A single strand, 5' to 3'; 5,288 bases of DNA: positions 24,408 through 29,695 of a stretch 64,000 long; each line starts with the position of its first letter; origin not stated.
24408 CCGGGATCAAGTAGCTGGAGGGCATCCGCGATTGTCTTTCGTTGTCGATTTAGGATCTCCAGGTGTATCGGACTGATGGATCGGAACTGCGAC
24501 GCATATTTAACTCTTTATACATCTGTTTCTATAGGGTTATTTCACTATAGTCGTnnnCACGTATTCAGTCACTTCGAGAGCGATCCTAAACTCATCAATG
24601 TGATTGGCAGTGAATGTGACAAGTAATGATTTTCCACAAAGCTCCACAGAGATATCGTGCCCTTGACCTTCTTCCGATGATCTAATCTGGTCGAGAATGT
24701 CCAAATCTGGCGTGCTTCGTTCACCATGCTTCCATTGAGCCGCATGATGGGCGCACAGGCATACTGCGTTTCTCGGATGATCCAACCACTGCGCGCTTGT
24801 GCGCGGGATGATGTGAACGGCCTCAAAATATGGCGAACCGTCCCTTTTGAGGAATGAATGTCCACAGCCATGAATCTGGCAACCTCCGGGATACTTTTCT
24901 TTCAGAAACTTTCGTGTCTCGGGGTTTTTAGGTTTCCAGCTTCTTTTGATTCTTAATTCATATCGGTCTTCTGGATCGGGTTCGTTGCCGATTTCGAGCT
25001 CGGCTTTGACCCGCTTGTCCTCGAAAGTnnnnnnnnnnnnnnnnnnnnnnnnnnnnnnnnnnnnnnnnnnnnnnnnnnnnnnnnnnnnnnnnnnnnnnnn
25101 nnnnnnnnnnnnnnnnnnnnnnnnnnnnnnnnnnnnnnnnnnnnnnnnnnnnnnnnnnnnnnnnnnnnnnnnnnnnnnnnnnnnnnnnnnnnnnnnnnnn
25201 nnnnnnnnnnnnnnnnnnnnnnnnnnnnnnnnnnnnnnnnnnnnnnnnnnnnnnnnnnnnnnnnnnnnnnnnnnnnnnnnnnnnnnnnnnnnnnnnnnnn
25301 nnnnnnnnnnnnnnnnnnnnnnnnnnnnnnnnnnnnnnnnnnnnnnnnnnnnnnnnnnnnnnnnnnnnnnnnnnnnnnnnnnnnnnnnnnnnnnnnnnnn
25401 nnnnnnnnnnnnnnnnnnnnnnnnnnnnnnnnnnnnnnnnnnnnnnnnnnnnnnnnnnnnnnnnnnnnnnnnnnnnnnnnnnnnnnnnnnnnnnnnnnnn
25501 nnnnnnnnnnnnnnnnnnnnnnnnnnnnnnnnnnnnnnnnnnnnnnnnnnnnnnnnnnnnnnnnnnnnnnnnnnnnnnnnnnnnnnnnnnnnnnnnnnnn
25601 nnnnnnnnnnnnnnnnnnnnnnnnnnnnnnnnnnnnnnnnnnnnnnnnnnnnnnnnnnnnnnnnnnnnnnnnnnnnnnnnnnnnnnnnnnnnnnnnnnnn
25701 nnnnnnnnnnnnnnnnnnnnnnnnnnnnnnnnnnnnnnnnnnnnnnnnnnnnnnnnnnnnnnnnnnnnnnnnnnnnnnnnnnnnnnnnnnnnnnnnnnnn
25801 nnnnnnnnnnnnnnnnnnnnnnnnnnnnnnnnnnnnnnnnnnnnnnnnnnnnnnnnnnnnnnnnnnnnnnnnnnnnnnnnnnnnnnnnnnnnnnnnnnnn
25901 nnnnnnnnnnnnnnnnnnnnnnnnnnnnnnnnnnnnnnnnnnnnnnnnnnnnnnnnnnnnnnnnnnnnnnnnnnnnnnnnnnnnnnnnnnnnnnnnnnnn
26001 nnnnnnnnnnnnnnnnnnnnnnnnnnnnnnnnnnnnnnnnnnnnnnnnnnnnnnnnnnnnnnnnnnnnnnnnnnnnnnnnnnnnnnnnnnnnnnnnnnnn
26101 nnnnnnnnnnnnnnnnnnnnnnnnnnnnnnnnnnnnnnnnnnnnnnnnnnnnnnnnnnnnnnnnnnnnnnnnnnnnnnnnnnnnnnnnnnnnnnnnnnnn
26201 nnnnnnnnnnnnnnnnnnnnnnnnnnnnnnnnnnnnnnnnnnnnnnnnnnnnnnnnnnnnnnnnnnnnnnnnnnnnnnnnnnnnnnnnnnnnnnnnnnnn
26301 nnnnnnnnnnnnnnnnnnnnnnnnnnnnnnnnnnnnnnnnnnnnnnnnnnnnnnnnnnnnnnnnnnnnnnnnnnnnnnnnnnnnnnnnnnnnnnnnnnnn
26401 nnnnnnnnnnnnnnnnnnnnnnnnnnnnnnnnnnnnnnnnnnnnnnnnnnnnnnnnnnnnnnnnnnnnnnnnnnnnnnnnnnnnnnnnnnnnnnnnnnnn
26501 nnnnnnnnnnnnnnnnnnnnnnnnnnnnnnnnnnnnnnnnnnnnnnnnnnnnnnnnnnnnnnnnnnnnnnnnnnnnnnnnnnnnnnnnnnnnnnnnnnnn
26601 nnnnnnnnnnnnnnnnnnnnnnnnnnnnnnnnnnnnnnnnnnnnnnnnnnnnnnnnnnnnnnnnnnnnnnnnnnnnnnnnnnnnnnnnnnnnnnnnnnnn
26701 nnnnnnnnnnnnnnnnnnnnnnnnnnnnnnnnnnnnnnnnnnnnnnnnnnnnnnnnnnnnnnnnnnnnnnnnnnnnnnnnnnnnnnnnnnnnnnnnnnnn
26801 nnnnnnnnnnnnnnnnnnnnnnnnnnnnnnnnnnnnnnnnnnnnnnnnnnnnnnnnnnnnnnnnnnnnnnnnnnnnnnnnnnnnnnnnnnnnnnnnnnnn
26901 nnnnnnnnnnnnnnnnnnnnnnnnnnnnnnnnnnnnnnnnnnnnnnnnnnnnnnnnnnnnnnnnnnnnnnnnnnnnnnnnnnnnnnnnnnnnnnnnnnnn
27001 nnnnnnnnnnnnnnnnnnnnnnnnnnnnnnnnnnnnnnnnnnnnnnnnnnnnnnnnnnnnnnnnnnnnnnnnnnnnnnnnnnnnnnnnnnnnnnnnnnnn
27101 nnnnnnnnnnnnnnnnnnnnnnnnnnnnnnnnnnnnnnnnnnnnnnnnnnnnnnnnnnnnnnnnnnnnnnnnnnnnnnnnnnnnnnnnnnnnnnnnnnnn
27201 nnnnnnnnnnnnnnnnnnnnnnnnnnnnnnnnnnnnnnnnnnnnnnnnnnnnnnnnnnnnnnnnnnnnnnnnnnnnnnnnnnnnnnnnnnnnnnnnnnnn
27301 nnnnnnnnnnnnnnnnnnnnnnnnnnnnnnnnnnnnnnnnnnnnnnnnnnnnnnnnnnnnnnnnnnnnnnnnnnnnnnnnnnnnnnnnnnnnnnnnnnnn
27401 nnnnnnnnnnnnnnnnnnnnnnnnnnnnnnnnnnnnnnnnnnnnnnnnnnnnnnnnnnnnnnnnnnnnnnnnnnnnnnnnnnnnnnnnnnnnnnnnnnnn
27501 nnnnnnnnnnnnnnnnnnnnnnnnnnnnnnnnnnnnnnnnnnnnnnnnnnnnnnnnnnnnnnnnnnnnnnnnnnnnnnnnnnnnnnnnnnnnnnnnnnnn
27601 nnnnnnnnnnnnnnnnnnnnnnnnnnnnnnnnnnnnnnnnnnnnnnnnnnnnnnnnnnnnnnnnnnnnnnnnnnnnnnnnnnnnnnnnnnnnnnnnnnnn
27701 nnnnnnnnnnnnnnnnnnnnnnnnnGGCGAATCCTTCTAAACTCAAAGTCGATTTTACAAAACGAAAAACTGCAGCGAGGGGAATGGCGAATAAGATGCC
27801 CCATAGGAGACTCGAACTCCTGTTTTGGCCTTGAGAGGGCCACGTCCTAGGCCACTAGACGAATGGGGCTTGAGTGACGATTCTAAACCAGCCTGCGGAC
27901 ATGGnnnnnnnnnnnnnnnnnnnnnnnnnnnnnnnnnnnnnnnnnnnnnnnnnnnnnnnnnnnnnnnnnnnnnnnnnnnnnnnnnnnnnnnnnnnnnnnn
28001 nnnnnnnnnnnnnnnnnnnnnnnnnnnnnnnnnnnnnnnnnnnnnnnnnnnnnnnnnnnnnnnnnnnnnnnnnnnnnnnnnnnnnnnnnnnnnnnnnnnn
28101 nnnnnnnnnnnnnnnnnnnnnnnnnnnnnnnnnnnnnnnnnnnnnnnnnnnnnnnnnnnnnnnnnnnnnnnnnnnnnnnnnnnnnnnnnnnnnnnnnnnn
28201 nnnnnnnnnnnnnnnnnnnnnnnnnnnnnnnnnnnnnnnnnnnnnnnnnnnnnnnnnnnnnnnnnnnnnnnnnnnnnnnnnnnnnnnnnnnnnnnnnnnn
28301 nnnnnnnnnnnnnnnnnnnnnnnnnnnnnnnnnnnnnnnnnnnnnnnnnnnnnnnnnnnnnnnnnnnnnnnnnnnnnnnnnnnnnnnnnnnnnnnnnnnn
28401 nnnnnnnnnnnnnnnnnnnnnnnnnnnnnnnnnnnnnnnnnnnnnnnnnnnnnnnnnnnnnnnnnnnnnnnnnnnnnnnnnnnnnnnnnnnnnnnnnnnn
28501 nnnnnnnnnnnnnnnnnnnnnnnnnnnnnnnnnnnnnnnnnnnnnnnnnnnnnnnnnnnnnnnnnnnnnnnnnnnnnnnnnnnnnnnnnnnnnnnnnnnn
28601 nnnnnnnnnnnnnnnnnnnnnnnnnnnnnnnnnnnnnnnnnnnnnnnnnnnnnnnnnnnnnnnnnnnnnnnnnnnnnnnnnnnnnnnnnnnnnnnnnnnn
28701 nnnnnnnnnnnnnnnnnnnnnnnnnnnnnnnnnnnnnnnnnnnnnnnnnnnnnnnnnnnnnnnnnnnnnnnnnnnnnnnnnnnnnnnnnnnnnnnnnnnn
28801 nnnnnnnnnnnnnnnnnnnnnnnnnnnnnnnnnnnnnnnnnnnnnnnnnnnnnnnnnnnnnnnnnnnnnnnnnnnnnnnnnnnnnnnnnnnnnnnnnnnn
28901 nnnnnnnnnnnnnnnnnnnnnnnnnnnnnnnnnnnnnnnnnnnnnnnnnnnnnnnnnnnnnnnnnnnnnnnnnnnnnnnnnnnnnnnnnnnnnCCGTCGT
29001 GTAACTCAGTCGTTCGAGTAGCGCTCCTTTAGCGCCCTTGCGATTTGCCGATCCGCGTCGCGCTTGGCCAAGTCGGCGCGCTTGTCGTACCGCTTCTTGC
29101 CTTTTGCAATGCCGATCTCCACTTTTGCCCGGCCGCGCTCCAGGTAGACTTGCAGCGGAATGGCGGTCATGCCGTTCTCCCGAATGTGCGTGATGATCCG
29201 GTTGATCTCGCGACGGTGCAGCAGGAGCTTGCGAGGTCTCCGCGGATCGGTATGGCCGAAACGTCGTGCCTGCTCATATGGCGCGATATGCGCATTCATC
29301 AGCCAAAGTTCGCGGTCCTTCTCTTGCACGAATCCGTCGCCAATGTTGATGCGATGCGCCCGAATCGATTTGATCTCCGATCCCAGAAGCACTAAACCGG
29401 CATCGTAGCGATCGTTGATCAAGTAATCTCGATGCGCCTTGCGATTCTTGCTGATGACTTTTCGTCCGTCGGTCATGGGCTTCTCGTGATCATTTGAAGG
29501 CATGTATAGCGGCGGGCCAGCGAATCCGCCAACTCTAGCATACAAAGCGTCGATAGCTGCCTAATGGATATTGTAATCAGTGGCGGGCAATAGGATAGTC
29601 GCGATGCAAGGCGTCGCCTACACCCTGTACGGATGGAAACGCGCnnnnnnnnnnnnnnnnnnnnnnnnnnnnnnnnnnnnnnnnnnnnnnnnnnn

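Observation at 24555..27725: Stand-alone 1,056-aa GHKL-ATPase / HNH-nuclease fusion: candidate undescribed single-gene DNA-targeting (defence-like) system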

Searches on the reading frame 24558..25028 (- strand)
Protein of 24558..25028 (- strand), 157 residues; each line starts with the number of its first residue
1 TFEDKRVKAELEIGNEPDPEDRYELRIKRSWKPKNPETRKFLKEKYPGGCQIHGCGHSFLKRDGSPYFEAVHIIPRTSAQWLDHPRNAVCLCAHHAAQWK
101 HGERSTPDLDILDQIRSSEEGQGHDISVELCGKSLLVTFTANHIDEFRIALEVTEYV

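Call 61: predict_structure(alignment_id=A2)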
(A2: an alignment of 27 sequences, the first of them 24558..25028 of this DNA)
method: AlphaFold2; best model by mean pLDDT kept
length: 157 residues; sequences in the alignment: 27
mean_pLDDT: 83.2   pTM: 0.71
mean pLDDT of the five models: 83.2, 82.7, 81.2, 80.0, 78.7
residues with pLDDT >= 90: 71; 70-90: 60; 50-70: 26; < 50: 0
segments of 3 or more residues with pLDDT < 50: none
pLDDT, mean of each block of 10 residues (from residue 1): 72 81 60 74 90 90 91 74 83 92 76 90 93 94 92 75
secondary structure, 60 per line:
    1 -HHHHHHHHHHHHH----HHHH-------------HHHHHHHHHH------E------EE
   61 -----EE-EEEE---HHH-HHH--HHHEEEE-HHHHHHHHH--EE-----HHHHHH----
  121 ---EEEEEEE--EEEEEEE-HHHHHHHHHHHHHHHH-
elements in order: H2-14 H19-22 H36-45 E69-72 E88-91 H93-101 H111-116 E124-130 E133-139 H141-156

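Call 65: fold_search(model_id=the predicted structure, library=pdb)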
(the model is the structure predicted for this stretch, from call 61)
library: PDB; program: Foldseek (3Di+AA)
matches with E <= 10: 444; with E <= 0.001: 0
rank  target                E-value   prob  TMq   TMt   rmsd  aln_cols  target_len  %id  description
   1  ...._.                9.5e-03  1.00  0.38  0.23   9.2       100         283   24  Modification dependent EcoKMcrA restriction endonuclease (released 2018-08-08)
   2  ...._B                1.0e-02  1.00  0.39  0.22   6.6        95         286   25  Modification dependent EcoKMcrA restriction endonuclease (released 2018-08-08)
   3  5zmm_F                1.8e-01  0.98  0.36  0.13   2.8        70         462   20  Structure of the Type IV phosphorothioation-dependent restriction endonuclease ScoMcrA (released 2018-09-26)
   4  5zmm_C                1.9e-01  0.97  0.36  0.12   2.8        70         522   20  Structure of the Type IV phosphorothioation-dependent restriction endonuclease ScoMcrA (released 2018-09-26)
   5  5zmm_A                3.3e-01  0.94  0.36  0.12   2.7        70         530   20  Structure of the Type IV phosphorothioation-dependent restriction endonuclease ScoMcrA (released 2018-09-26)
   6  8fm1_H                3.5e-01  0.38  0.31  0.15   7.9       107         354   16  Structure of CBASS Cap5 from Pseudomonas syringae in the absence of a ligand (apo form dimer) (released 2024-02-07)
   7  5zmm_E                4.8e-01  0.91  0.36  0.12   2.7        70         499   20  Structure of the Type IV phosphorothioation-dependent restriction endonuclease ScoMcrA (released 2018-09-26)
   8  9a69_B                4.8e-01  0.05  0.15  0.06  19.4       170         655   10  Integrative model of MCPB-MCPC by crosslinking MS and deep learning (released 2024-09-18)
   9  3k44_A                8.8e-01  0.06  0.17  0.18  14.7       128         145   18  Crystal Structure of Drosophila melanogaster Pur-alpha (released 2009-10-27)
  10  2w5z_A                1.1e+00  0.03  0.15  0.13  19.5       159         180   14  Ternary Complex of the Mixed Lineage Leukaemia (MLL1) SET Domain with the cofactor product S-Adenosylhomocysteine and  (released 2009-02-10)
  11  2ral_A                1.2e+00  0.04  0.15  0.10  11.4       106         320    8  Crystal Structure Analysis of double cysteine mutant of S.epidermidis adhesin SdrG: Evidence for the Dock,Lock and Lat (released 2007-11-06)
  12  3k44_B                1.3e+00  0.05  0.17  0.19  11.3       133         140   16  Crystal Structure of Drosophila melanogaster Pur-alpha (released 2009-10-27)
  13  9szt_I                1.4e+00  0.15  0.24  0.16  13.5        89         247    9  Co-chaperone Bag1-bound human 26S proteasome in SBAG1.2 state (released 2025-12-31)
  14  5jmf                  1.4e+00  0.09  0.16  0.05   6.1        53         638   11  Heparinase III-BT4657 gene product (released 2016-05-25)
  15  2ft9                  1.4e+00  0.06  0.14  0.16  10.7        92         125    8  Crystal structure of axolotl (Ambystoma mexicanum) liver bile acid-binding protein bound to cholic acid (released 2006-04-11)
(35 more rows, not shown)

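Call 67: search_solved_structures(query=A2, max_evalue=1, show_alignments=3)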
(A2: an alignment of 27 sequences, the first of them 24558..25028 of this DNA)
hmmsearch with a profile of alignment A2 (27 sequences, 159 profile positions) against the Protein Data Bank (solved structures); distinct sequences matched with E-value up to 1: 4.
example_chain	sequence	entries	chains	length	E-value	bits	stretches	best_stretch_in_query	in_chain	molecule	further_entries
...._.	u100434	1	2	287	3.8e-07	33.5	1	9-107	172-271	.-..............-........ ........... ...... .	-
6ghs_A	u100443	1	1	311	4.3e-05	26.8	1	38-112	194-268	TagI restriction endonuclease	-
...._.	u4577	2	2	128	0.0084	19.4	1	72-151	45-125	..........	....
1doi_A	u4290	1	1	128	0.017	18.4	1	74-151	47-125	2FE-2S FERREDOXIN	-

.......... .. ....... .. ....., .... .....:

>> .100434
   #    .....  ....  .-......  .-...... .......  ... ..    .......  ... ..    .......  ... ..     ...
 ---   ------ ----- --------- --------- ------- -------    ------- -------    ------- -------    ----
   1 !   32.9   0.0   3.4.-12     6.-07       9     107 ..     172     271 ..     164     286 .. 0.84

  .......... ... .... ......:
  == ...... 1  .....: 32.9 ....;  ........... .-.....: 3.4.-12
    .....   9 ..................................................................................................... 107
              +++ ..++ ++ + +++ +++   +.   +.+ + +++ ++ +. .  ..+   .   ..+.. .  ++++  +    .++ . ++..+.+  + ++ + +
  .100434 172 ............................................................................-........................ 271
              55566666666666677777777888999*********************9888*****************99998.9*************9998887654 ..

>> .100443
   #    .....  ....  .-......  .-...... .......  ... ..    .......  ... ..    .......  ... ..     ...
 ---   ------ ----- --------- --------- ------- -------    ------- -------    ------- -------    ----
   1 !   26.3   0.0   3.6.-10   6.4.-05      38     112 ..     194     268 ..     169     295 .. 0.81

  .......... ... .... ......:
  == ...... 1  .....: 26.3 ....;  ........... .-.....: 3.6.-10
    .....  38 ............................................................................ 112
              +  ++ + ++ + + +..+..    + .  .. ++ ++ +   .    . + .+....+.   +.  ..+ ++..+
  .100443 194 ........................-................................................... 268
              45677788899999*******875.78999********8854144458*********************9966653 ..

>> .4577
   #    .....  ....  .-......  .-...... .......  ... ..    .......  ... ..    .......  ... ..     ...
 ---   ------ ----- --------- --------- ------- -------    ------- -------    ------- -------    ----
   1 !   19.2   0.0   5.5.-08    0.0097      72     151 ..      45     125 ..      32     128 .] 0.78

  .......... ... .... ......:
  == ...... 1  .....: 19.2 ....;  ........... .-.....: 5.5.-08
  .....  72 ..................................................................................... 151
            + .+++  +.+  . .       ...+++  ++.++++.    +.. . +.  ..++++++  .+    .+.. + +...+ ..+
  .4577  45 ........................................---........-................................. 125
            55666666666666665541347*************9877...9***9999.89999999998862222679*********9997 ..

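Call 77: search_protein_representatives(alignment_id=A2)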
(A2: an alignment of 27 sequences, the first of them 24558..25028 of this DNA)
Query: 27 sequences, 159 profile positions. Proteins with E-value up to 0.001 (for the whole library): 4566; up to 1e-10: 1308; up to 1e-30: 293. The best 150 are listed.
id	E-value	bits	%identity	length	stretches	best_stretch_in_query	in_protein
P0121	1.3e-62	226.9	-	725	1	1-157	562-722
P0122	4.1e-62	225.2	-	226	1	1-156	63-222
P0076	4.1e-61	222.0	-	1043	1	1-156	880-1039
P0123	1.2e-59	217.2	-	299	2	1-157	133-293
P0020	2.0e-59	216.5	-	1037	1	1-157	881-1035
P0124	3.6e-59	215.7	-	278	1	1-156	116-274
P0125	1.2e-58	214.0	-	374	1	1-157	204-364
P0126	2.0e-58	213.2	-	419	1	1-157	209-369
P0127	2.4e-58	213.0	-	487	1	2-156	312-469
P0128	5.9e-58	211.7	-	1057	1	1-155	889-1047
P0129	7.1e-58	211.4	-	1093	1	1-158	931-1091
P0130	1.3e-57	210.6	-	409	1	2-156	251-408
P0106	1.4e-57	210.5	-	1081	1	1-157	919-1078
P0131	2.0e-57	210.0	-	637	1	1-156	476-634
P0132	2.0e-57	209.9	-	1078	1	1-157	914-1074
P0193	2.8e-52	193.2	-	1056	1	2-156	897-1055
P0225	3.0e-49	183.4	-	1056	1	1-156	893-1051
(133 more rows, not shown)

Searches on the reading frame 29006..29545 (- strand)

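Call 9: search_protein_families(library=pfam, proteins=[window:29006-29545:-], max_evalue=0.001)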
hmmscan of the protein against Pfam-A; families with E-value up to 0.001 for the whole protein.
window:29006-29545:- (179 aa): 1 family
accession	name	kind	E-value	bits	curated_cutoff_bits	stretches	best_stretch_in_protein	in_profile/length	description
PF01668.23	SmpB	-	1.5e-55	187.5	27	1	31-174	1-143/143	SmpB protein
